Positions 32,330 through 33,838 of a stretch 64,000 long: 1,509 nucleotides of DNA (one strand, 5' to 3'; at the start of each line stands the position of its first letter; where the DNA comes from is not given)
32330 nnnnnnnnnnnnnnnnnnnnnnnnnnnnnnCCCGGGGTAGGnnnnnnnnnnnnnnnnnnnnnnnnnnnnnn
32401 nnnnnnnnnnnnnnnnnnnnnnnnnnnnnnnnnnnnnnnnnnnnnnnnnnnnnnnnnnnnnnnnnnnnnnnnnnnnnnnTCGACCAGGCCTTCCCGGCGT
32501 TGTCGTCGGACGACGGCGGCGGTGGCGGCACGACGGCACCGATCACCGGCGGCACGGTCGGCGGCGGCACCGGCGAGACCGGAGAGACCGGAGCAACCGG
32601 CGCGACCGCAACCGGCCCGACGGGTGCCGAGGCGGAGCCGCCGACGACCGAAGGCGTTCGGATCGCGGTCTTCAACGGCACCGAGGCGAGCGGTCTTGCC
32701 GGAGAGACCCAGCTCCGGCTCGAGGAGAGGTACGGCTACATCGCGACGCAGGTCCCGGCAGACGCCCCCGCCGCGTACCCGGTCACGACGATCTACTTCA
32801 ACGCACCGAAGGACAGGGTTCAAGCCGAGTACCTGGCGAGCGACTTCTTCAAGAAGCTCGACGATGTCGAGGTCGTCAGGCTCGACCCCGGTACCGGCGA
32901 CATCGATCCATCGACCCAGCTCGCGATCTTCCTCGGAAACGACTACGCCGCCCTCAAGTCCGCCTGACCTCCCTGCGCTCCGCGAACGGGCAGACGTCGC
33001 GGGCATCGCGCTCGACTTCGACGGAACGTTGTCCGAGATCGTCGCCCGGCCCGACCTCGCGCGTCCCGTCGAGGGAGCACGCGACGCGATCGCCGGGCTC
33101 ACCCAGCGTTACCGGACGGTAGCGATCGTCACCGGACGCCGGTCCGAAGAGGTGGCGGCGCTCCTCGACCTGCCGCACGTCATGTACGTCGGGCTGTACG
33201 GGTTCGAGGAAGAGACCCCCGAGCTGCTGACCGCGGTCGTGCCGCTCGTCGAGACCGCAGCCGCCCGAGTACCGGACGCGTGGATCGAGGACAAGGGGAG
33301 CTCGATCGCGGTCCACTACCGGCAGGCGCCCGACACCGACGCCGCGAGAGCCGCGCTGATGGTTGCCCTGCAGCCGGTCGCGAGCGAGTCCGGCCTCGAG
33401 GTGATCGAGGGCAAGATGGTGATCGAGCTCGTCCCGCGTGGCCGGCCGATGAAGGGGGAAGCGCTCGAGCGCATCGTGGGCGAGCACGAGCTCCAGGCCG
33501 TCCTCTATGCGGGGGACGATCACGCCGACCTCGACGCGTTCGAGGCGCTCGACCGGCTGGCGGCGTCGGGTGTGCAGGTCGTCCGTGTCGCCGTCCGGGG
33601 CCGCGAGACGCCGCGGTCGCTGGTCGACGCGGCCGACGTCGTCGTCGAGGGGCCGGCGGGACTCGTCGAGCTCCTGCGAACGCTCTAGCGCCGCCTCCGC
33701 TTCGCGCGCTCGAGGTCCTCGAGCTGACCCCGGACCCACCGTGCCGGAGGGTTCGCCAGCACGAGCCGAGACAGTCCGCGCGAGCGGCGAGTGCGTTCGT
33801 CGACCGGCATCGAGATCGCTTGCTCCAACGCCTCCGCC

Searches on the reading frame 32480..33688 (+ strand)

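Call 15: search_protein_families(library=pfam, proteins=[window:32480-33688:+], max_evalue=0.001)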
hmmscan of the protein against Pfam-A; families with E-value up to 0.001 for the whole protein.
window:32480-33688:+ (402 aa): 1 family
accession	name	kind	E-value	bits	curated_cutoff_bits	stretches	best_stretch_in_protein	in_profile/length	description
PF02358.22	Trehalose_PPase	-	9.3e-33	113.7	27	1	178-374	2-220/235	Trehalose-phosphatase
